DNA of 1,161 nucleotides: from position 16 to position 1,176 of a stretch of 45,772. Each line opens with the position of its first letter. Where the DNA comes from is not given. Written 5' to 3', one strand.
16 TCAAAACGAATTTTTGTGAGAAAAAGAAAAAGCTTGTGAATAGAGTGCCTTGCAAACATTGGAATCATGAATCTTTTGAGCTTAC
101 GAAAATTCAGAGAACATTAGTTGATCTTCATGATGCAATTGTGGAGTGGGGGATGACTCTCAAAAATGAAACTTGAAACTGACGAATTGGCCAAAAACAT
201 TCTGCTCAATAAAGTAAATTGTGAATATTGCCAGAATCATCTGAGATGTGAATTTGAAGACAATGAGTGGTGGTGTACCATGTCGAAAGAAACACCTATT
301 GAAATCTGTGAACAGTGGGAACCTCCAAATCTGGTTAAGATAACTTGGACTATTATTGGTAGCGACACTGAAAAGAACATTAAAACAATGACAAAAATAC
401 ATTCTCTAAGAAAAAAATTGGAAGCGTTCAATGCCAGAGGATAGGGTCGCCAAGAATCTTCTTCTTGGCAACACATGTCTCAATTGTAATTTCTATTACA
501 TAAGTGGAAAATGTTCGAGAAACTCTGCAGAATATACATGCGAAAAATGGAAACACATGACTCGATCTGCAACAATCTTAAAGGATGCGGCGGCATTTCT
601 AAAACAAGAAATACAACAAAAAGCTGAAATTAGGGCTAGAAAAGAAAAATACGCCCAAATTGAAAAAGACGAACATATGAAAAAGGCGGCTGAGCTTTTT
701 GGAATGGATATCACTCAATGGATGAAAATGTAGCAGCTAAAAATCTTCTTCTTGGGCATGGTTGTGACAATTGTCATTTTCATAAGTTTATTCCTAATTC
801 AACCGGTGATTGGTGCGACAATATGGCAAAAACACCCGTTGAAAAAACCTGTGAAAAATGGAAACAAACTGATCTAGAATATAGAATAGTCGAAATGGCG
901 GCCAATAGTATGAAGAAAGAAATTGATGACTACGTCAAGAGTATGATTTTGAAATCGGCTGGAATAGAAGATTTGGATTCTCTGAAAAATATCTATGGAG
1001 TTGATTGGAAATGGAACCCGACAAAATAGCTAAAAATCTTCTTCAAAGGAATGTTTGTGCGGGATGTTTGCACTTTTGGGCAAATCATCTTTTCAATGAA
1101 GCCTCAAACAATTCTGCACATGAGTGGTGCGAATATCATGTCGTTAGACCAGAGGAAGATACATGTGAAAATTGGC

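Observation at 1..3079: Tandem array of at least 12 divergent paralogs encoding small C4 zinc-ribbon-like proteins with conserved termini and a hypervariable core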

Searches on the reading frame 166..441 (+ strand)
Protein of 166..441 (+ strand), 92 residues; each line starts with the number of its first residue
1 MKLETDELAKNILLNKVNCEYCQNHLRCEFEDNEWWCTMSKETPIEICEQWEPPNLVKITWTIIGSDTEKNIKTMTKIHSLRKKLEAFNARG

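Call 6: search_protein_families(library=pfam, proteins=[window:166-441:+], max_evalue=1)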
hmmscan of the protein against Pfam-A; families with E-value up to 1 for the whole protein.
window:166-441:+ (92 aa): 0 families

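Call 7: search_protein_families(library=phrogs, proteins=[window:166-441:+], max_evalue=1)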
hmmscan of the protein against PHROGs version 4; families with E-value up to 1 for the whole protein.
window:166-441:+ (92 aa): 0 families

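Call 10: find_encoding_contigs(protein=window:166-441:+, flank=10000, max_places=6)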
Protein window:166-441:+ (92 aa): 2 contigs read that carry it; 2 places shown.
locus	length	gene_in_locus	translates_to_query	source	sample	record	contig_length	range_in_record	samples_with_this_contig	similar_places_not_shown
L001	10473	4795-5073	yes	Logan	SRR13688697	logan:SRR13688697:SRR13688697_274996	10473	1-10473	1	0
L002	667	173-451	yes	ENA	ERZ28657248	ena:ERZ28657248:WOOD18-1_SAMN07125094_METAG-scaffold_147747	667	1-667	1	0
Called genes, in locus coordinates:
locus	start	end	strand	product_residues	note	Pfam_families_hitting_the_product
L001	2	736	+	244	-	?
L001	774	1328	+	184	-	PF13328:HD_4, PF01966:HD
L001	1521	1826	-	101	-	-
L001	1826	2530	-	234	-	-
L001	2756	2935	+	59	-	-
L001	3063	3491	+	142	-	-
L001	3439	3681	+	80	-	-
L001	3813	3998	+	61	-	-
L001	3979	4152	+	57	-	-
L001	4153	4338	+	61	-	-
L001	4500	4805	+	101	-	-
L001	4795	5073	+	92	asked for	-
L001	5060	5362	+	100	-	-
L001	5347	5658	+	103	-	-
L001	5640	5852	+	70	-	-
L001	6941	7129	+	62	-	-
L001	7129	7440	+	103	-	-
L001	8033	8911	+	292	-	-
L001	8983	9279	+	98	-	-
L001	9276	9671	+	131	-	-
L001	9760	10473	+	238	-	?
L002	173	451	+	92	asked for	-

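Call 11: find_homologous_proteins(query=A1, max_evalue=0.01)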
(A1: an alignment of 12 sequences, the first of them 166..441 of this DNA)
Query A1 (12 sequences) (92 aa, profile of the alignment): 14 proteins with E <= 0.01 among 1025 candidates.
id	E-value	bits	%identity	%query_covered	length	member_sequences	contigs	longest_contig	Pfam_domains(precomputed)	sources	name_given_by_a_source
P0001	9.4e-26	108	37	52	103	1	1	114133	-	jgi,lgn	jgi:hypothetical protein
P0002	5.7e-21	92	29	67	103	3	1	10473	-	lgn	-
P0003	1.9e-14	71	25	54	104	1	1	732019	-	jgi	jgi:hypothetical protein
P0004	3.8e-14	71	100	100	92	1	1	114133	-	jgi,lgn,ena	jgi:hypothetical protein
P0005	1.5e-13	69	30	54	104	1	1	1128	-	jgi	jgi:hypothetical protein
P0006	5.0e-12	64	42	13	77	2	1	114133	-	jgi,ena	jgi:hypothetical protein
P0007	6.8e-10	57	35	52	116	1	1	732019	-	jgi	jgi:type II secretory ATPase GspE/PulE/Tfp pilus assembly ATPase PilB-like protein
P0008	5.4e-9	54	67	7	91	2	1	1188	-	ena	-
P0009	4.1e-8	51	-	-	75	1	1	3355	-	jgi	jgi:hypothetical protein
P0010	9.4e-7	47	69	99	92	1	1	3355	-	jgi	jgi:hypothetical protein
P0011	2.1e-4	39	26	83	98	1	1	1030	-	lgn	-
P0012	5.1e-4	38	80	5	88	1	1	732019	-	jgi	jgi:hypothetical protein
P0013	1.9e-3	36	56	10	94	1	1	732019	-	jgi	jgi:hypothetical protein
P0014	3.0e-3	35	28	83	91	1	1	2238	-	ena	-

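Call 15: find_encoding_contigs(protein=P0003, flank=10000, max_places=4)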
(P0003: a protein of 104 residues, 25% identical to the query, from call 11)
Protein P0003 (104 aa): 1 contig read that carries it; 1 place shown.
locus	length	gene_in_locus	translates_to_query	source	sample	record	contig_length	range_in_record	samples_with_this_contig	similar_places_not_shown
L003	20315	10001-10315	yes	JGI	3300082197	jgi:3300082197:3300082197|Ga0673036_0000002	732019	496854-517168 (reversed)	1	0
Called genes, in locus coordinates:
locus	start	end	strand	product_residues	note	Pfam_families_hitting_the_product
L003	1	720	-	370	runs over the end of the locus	-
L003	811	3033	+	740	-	PF00004:AAA (weak), PF17871:AAA_lid_9, PF02151:UVR (weak), PF00158:Sigma54_activat (weak), PF07724:AAA_2, PF07728:AAA_5, PF00004:AAA, PF10431:ClpB_D2-small, +1 more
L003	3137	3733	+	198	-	PF01545:Cation_efflux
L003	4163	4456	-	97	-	-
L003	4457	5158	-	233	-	-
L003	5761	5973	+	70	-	-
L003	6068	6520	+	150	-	-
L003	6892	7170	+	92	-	-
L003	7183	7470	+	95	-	-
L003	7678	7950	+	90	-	-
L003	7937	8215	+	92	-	-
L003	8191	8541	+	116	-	-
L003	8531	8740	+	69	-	-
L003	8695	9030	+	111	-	-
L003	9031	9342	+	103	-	-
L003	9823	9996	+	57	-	-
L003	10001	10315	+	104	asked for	-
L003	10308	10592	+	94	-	-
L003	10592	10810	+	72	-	-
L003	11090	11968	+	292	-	-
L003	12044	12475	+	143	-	-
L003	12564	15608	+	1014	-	PF26809:Phage_T4_gp13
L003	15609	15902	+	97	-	-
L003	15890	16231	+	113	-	-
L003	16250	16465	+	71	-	-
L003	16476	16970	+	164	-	-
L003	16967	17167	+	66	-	-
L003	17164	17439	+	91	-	-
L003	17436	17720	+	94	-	-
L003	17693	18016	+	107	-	-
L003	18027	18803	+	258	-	-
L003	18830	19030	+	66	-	-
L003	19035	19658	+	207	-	-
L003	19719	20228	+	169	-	-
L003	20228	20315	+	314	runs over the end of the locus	-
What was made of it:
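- A phage cation-efflux (CDF) gene sits next to two copies in L003 (call 15).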

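Call 37: search_protein_families(library=pfam, proteins=[L001:32-733:+, L001:774-1325:+, L001:1826-2530:-, L001:1521-1826:-], max_evalue=0.01)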
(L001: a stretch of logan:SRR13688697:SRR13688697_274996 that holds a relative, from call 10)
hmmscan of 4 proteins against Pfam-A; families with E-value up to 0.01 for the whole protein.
L001:32-733:+ (234 aa): 1 family
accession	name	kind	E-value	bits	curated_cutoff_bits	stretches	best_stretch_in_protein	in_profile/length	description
PF04055.27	Radical_SAM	-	1.1e-07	32.6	29.5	1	12-97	77-165/166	Radical SAM superfamily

L001:774-1325:+ (184 aa): 2 families
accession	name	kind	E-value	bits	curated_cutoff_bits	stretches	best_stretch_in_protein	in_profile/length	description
PF13328.12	HD_4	-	1.9e-20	73.6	27.2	1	9-129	1-130/156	HD domain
PF01966.28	HD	-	5.8e-09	36.7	22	1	29-122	1-115/116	HD domain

L001:1826-2530:- (234 aa): 0 families

L001:1521-1826:- (101 aa): 0 families
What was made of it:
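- A radical-SAM gene lies 600 nt upstream of the first copy in L001 (calls 10, 37).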

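Call 85: search_protein_families(library=padloc, proteins=[L001:1826-2530:-, L001:1521-1826:-], max_evalue=0.01)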
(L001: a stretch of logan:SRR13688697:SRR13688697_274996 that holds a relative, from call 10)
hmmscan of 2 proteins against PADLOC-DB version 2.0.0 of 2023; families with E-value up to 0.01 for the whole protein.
L001:1826-2530:- (234 aa): 0 families

L001:1521-1826:- (101 aa): 0 families

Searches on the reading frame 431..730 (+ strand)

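Call 6: search_protein_families(library=pfam, proteins=[window:431-730:+], max_evalue=1)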
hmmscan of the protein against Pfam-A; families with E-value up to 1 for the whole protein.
window:431-730:+ (100 aa): 1 family
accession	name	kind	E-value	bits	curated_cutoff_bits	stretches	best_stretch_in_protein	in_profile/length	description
PF25542.1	zf-CCCH_12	-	0.072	13.2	27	1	19-30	9-20/30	CCCH zinc finger domain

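Call 7: search_protein_families(library=phrogs, proteins=[window:431-730:+], max_evalue=1)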
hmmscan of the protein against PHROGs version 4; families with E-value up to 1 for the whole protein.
window:431-730:+ (100 aa): 3 families
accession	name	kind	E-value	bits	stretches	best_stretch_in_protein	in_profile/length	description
phrog_19433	-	unknown function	0.025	15.6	1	46-80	14-47/50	-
phrog_36022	-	unknown function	0.16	12.7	1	21-83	36-99/170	-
phrog_10685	-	unknown function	0.31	12.5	1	58-100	13-49/74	-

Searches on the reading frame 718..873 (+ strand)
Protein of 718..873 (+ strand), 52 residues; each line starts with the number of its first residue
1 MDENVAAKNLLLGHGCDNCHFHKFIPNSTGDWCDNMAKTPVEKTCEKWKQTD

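Call 25: search_solved_structures(query=A2, max_evalue=10, show_alignments=3)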
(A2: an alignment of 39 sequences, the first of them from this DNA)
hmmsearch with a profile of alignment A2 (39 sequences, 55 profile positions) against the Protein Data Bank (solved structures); distinct sequences matched with E-value up to 10: 11.
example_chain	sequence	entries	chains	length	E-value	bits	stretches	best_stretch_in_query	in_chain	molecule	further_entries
9l08_A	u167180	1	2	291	0.0021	21.6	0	4-22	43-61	Covalently Connected Cytochrome c555 trimer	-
1hpi_A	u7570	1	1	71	0.0082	19.7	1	14-52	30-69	HIGH POTENTIAL IRON SULFUR PROTEIN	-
2hip_A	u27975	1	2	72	0.019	18.6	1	14-52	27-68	HIGH POTENTIAL IRON SULFUR PROTEIN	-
1pih_A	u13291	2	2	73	0.02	18.5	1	14-52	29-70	HIGH POTENTIAL IRON SULFUR PROTEIN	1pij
1hlq_A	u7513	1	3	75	0.073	16.7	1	16-54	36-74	HIGH-POTENTIAL IRON-SULFUR PROTEIN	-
1eyt_A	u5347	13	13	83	0.51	14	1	14-52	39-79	HIGH-POTENTIAL IRON-SULFUR PROTEIN | High potential iron-sulfur protein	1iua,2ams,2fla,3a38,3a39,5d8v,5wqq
2g2k_A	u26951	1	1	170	0.52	14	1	15-45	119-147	Eukaryotic translation initiation factor 5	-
2e9h_A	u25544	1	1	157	0.57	13.8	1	15-45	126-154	Eukaryotic translation initiation factor 5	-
1b0y_A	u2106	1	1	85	0.73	13.5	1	14-52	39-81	PROTEIN (HIPIP)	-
1cku_A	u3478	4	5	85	1.1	12.9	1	14-52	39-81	PROTEIN (HIPIP) | HIGH POTENTIAL IRON SULFUR PROTEIN | REDUCED HIGH POTENTIAL IRON SULFUR PROTEIN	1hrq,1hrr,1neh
5i5n_A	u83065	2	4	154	3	11.5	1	5-20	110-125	Matrix protein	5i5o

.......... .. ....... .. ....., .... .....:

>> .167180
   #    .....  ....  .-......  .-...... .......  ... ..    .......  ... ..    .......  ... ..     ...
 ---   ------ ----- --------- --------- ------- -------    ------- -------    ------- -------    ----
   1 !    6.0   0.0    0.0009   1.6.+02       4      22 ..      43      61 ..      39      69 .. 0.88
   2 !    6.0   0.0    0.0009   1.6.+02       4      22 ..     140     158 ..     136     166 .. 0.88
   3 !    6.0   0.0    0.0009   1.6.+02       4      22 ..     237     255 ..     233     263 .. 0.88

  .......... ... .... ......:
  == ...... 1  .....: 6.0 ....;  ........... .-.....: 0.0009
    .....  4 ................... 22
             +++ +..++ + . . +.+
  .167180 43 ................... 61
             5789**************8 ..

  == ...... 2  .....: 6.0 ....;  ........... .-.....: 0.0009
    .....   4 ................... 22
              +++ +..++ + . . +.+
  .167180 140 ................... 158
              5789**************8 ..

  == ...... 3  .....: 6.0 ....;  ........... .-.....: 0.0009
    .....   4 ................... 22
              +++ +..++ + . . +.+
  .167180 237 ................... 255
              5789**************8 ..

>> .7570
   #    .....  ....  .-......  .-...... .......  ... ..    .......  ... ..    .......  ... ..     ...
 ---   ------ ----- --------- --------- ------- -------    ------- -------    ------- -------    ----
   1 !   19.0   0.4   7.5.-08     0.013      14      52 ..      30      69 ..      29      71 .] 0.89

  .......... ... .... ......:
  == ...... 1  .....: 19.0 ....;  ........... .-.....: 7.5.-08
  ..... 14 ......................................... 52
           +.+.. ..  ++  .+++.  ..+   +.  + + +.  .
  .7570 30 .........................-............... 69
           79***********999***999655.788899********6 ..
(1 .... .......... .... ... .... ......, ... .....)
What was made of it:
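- All four cluster ligands align, as do the Trp residues (call 25).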

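Call 26: find_homologous_proteins(query=A2, max_evalue=0.1)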
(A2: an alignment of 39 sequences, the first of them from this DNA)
Query A2 (39 sequences) (52 aa, profile of the alignment): 10 proteins with E <= 0.1 among 703 candidates.
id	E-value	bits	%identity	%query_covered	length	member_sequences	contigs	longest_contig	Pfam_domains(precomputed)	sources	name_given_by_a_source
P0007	5.7e-12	64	62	96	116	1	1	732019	-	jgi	jgi:type II secretory ATPase GspE/PulE/Tfp pilus assembly ATPase PilB-like protein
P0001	2.3e-11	62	100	100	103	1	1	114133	-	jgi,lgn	jgi:hypothetical protein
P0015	1.9e-9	55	29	98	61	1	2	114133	-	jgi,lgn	jgi:hypothetical protein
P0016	3.6e-8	51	31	79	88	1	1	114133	-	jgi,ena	jgi:hypothetical protein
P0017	4.5e-8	51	35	75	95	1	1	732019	-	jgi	jgi:hypothetical protein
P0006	1.2e-7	50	27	92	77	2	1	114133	-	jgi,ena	jgi:hypothetical protein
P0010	4.9e-6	45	30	94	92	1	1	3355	-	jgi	jgi:hypothetical protein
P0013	2.0e-5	43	41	56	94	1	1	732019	-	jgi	jgi:hypothetical protein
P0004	2.4e-5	42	33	94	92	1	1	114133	-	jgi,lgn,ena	jgi:hypothetical protein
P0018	3.1e-5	42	38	100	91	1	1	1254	-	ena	-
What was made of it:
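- Tried and rejected: It returned only 14-18 relatives and badly underestimated the family (calls 11, 26).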

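Call 28: search_protein_families(library=pfam, alignment_id=A2, max_evalue=10)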
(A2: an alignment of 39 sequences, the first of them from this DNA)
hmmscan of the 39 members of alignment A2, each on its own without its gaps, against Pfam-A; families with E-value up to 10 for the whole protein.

A. member 1, seq(52 aa): 0 families

B. families by the number of members that match (of 39 scanned): 12 families
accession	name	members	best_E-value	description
PF07562.20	NCD3G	1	0.002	Nine Cysteines Domain of family 3 GPCR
PF13866.11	zf-SAP30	1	0.0038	SAP30 zinc-finger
PF18209.6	ESF1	1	0.015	Embryo surrounding factor 1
PF18892.5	DUF5651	1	0.026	Family of unknown function (DUF5651)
PF14607.12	GxDLY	1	0.028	N-terminus of Esterase_SGNH_hydro-type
PF01355.22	HIPIP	1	0.029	High potential iron-sulfur protein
PF17205.9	PSI_integrin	1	0.031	Integrin plexin domain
PF25542.1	zf-CCCH_12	1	0.033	CCCH zinc finger domain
PF12773.13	DZR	1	0.037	Double zinc ribbon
PF21298.3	TopBP1_BRCT0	1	0.047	TopBP1, BRCT0 domain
PF08790.17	zf-LYAR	1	0.084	LYAR-type C2HC zinc finger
PF23601.1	DUF7140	1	0.14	Domain of unknown function (DUF7140)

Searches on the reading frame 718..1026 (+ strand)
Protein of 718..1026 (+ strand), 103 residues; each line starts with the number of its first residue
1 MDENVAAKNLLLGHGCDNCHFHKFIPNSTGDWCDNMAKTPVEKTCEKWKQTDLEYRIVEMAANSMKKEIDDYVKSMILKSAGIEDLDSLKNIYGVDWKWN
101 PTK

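Call 6: search_protein_families(library=pfam, proteins=[window:718-1026:+], max_evalue=1)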
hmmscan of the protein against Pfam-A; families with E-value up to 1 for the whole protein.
window:718-1026:+ (103 aa): 0 families

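Call 7: search_protein_families(library=phrogs, proteins=[window:718-1026:+], max_evalue=1)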
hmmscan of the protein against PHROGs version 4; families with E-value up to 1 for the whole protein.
window:718-1026:+ (103 aa): 1 family
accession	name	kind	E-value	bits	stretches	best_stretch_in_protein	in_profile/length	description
phrog_18803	-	unknown function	0.046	15.1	1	31-88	26-84/126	-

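Call 38: predict_structure(alignment_id=A3)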
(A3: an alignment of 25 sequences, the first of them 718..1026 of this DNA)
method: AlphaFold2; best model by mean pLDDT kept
length: 103 residues; sequences in the alignment: 25
mean_pLDDT: 74.9   pTM: 0.42
mean pLDDT of the five models: 74.9, 73.1, 68.9, 68.3, 64.0
residues with pLDDT >= 90: 18; 70-90: 41; 50-70: 44; < 50: 0
segments of 3 or more residues with pLDDT < 50: none
pLDDT, mean of each block of 10 residues (from residue 1): 74 67 61 66 63 80 93 92 84 74 60
secondary structure, 60 per line:
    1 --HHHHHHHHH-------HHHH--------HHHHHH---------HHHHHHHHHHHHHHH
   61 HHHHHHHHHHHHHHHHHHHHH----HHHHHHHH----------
elements in order: H3-11 H19-22 H31-36 H46-81 H86-93
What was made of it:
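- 718..1029 (+): P3, 103 aa: domain plus a long C-terminal helix. AlphaFold model: helix 46-81, with the highest pLDDT (block means 84-93) over residues 61-90 (call 38).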

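Call 40: search_protein_representatives(alignment_id=A3)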
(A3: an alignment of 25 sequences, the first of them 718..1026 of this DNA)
Query: 25 sequences, 113 profile positions. Proteins with E-value up to 0.001 (for the whole library): 444; up to 1e-10: 12; up to 1e-30: 0. The best 150 are listed.
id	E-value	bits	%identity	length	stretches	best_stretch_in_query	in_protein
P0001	1.5e-25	105.8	-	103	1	6-112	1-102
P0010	1.5e-18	83.3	-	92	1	4-93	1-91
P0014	6.1e-18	81.4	-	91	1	6-93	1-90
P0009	1.2e-14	70.7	-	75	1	6-81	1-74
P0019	3.6e-14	69.2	-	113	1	7-108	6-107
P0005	1.2e-13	67.6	-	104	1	6-100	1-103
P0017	2.4e-13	66.5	-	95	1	2-75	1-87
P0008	1.2e-12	64.3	-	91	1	6-85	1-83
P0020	3.7e-12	62.7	-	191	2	6-56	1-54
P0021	5.5e-12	62.2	-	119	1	9-106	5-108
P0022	1.9e-11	60.4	-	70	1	6-58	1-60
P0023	8.4e-11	58.4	-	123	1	6-105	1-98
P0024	4.2e-10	56.1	-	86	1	8-68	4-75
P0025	6.8e-10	55.4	-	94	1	3-76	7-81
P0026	9.8e-10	54.9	-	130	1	6-97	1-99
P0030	5.9e-09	52.4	-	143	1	6-57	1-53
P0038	1.5e-08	51.1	-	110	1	6-61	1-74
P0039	1.7e-08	51.0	-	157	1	6-61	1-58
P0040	1.8e-08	50.9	-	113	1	8-70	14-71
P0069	5.2e-07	46.2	-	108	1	6-75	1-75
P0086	1.3e-06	44.9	-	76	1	6-64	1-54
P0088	1.3e-06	44.9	-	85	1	6-61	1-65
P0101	2.4e-06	44.0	-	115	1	6-87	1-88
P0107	2.7e-06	43.8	-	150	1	6-53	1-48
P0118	4.0e-06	43.3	-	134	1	3-85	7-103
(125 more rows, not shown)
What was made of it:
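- Checked: The same kind of profile finds 444 proteins at E <= 1e-3 among 1.84 billion representatives (call 40).
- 444 representative clusters (call 40). The domain always starts at residue 1-8 (call 40).
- Tried and rejected: The exhaustive HMM search corrected this (call 40).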

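Call 62: search_protein_families(library=pfam, proteins=[P0030, P0038, P0039, P0040, P0101, P0107, P0118, P0069, P0086, P0088], max_evalue=1)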
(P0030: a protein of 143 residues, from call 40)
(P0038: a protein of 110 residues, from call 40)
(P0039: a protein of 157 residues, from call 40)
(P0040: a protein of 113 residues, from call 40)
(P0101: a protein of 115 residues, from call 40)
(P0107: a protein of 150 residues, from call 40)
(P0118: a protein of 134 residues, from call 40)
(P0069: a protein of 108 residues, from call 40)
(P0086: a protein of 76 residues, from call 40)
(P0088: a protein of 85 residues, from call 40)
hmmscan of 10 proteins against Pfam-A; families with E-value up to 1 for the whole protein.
P0030 (143 aa): 3 families
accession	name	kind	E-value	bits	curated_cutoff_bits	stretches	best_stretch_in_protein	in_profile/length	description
PF07068.17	Gp23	-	7.3e-06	26.1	24.4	1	59-99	6-44/376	Major capsid protein Gp23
PF12104.13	Tcell_CD4_C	-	0.057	13.5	20.6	1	6-21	10-24/28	T cell CD4 receptor C terminal region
PF01355.22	HIPIP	-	0.12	13.1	22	1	9-35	24-50/66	High potential iron-sulfur protein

P0038 (110 aa): 1 family
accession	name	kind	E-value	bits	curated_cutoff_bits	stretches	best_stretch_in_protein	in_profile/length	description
PF07068.17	Gp23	-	7.7e-05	22.7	24.4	1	74-100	6-32/376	Major capsid protein Gp23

P0039 (157 aa): 1 family
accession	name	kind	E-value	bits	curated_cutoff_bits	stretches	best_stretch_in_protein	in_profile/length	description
PF07068.17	Gp23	-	0.00022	21.2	24.4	1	62-98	6-44/376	Major capsid protein Gp23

P0040 (113 aa): 1 family
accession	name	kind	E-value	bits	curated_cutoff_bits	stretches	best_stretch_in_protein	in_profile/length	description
PF22968.2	RNF34L-like_3rd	-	0.075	13.5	27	0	12-27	15-30/55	E3 ubiquitin-protein ligase rififylin-like domain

P0101 (115 aa): 2 families
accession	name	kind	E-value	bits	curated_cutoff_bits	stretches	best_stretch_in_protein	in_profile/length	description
PF07068.17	Gp23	-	2.8e-06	27.4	24.4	1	61-97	7-43/376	Major capsid protein Gp23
PF20298.3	E2-ntca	-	0.44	11.4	27.5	1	13-62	49-97/109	Prokaryotic E2 domain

P0107 (150 aa): 2 families
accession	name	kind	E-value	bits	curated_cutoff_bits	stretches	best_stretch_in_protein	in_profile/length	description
PF07068.17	Gp23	-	2.7e-07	30.8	24.4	1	59-96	6-43/376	Major capsid protein Gp23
PF25267.1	TANGO6_N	-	0.15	11.6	27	1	61-106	247-292/300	TANGO6 N-terminal domain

P0118 (134 aa): 1 family
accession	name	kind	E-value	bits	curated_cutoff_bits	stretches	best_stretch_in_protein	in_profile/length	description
PF07068.17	Gp23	-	3.7e-08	33.6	24.4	1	78-116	7-45/376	Major capsid protein Gp23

P0069 (108 aa): 1 family
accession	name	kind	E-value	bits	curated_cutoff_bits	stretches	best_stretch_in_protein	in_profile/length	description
PF07068.17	Gp23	-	1.6e-06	28.2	24.4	1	47-106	128-185/376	Major capsid protein Gp23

P0086 (76 aa): 1 family
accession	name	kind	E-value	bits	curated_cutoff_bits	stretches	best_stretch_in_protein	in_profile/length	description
PF07068.17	Gp23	-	0.052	13.4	24.4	1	46-72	129-155/376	Major capsid protein Gp23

P0088 (85 aa): 0 families

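Call 71: find_encoding_contigs(protein=P0107, flank=8000, max_places=3)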
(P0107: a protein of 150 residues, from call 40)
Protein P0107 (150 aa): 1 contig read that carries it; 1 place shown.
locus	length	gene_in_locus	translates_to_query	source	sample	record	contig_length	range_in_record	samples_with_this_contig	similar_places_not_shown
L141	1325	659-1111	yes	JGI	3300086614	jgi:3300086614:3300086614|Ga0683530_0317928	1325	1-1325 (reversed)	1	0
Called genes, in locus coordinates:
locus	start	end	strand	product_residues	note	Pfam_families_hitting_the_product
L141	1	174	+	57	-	?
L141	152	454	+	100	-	-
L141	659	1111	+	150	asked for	PF07068:Gp23 (weak)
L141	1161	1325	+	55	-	?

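Call 85: search_protein_families(library=padloc, proteins=[window:718-1026:+], max_evalue=0.01)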
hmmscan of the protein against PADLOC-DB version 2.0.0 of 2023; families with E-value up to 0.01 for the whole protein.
window:718-1026:+ (103 aa): 0 families
